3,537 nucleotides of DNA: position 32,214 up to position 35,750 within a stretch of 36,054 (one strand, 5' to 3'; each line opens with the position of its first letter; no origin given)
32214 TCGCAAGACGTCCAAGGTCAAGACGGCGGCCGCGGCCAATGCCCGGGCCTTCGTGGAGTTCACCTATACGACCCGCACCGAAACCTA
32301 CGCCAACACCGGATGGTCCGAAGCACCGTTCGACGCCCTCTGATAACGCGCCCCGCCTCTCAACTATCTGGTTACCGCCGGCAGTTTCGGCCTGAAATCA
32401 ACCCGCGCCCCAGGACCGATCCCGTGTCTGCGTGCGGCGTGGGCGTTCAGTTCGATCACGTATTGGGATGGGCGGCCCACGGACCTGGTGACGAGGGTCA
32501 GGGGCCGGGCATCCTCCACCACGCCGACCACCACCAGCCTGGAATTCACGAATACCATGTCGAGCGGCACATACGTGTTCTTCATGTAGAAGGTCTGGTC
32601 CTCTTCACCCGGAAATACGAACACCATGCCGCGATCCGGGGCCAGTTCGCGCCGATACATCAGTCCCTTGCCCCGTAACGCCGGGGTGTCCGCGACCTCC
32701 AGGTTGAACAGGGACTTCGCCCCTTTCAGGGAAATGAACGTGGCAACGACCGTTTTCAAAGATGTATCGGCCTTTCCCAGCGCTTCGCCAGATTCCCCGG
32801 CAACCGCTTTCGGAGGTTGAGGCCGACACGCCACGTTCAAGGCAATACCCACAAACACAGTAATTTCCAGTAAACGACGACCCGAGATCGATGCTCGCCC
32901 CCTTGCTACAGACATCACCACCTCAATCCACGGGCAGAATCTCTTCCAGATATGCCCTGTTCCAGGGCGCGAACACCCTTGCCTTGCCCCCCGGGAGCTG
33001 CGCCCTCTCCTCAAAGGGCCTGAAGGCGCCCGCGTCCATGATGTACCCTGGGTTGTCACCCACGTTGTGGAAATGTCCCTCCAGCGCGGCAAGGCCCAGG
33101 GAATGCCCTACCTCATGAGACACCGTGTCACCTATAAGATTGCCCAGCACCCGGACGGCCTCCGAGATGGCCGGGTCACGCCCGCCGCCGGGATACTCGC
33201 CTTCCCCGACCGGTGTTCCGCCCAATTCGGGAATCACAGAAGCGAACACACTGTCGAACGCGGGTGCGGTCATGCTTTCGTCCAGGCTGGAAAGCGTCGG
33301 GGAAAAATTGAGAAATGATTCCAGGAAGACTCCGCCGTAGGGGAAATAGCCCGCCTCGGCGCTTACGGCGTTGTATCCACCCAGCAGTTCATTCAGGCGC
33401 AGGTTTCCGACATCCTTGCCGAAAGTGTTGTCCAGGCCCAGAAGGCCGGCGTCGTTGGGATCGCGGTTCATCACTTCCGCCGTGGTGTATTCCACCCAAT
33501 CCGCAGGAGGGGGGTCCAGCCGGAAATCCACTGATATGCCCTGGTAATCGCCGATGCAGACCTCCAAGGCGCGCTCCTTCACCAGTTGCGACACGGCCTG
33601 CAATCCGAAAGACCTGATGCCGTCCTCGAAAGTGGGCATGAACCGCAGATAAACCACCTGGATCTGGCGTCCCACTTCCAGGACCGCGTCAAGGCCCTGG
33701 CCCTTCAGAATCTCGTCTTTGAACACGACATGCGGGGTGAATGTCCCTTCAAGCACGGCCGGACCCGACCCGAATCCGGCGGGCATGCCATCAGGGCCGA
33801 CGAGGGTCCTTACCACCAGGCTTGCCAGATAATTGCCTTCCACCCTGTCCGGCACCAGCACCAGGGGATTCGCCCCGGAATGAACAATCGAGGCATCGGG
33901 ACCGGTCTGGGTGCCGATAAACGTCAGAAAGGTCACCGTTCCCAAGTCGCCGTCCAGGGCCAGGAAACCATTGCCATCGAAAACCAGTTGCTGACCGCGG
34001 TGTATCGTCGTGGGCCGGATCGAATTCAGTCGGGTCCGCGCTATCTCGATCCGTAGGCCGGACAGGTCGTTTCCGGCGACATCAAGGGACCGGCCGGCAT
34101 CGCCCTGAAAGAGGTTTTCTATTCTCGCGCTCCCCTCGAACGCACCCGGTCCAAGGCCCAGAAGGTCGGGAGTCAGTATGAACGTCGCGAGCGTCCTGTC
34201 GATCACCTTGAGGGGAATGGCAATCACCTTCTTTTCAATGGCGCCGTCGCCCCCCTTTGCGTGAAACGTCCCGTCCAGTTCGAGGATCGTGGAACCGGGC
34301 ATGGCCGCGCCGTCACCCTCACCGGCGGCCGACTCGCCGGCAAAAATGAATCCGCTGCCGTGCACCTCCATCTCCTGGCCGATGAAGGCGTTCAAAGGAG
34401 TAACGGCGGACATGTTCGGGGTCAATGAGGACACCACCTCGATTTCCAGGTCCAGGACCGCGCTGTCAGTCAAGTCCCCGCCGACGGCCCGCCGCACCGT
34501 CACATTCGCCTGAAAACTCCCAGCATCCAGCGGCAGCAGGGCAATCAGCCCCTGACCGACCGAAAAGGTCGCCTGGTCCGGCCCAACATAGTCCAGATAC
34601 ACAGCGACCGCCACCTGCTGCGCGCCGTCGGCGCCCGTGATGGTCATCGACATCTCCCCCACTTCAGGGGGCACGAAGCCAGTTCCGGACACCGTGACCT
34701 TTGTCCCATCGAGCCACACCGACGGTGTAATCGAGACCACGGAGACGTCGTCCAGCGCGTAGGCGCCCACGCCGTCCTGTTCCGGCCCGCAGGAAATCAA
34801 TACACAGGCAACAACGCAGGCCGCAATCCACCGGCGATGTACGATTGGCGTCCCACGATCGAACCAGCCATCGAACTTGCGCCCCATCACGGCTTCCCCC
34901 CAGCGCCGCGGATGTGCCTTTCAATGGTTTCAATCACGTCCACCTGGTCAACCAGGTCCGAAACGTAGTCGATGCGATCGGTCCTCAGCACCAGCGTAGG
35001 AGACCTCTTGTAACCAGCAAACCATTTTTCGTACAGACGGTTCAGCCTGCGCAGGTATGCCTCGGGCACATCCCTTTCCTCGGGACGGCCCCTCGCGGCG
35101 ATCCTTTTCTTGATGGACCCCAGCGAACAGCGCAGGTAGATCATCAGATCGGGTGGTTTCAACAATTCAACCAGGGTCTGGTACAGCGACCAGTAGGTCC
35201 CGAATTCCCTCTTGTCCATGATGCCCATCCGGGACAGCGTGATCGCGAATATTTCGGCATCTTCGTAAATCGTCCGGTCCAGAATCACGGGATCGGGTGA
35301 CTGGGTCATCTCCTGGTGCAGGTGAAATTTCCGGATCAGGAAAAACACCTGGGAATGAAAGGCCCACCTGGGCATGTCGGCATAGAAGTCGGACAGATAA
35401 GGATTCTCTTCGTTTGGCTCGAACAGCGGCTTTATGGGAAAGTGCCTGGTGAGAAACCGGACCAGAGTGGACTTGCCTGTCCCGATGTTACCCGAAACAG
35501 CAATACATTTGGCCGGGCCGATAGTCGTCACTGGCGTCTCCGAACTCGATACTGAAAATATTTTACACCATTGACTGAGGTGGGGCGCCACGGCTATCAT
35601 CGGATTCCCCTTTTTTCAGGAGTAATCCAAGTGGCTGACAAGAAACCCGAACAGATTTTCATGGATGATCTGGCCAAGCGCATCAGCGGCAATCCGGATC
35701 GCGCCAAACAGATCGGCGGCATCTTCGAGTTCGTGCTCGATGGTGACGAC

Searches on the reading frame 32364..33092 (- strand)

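Call 8: search_protein_families(library=pfam, proteins=[window:32364-33092:-], max_evalue=0.001)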
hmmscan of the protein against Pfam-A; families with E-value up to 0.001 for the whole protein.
window:32364-33092:- (242 aa): 1 family
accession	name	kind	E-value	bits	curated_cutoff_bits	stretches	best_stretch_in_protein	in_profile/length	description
PF02643.20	DUF192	-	1.2e-29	102.7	27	1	129-233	1-96/96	Uncharacterized ACR, COG1430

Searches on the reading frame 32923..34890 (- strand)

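Call 8: search_protein_families(library=pfam, proteins=[window:32923-34890:-], max_evalue=0.001)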
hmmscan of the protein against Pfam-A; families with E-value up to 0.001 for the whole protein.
window:32923-34890:- (655 aa): 1 family
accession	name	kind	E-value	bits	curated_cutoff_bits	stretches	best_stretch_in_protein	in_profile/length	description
PF01833.30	TIG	-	2e-05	24.9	20.9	0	51-134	3-72/84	IPT/TIG domain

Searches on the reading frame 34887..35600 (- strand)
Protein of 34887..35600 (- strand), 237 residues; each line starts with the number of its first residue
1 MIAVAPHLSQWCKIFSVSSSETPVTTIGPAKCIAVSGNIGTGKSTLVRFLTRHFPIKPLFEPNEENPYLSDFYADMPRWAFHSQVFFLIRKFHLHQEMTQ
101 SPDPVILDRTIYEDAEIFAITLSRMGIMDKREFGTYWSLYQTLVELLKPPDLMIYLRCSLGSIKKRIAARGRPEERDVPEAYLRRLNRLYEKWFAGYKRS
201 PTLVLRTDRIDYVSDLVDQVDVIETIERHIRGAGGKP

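Call 8: search_protein_families(library=pfam, proteins=[window:34887-35600:-], max_evalue=0.001)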
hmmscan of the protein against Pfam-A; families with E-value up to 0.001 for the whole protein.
window:34887-35600:- (237 aa): 4 families
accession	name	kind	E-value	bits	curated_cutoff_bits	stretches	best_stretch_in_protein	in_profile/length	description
PF01712.25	dNK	-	1.4e-49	169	27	1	33-230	1-202/203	Deoxynucleoside kinase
PF13238.12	AAA_18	-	3.8e-06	27.8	29.4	1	33-176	1-117/128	AAA domain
PF13671.12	AAA_33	-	4.4e-05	24.2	27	1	35-191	4-141/143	AAA domain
PF13191.12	AAA_16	-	0.00015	22.8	32.6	1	31-167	25-104/167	AAA ATPase domain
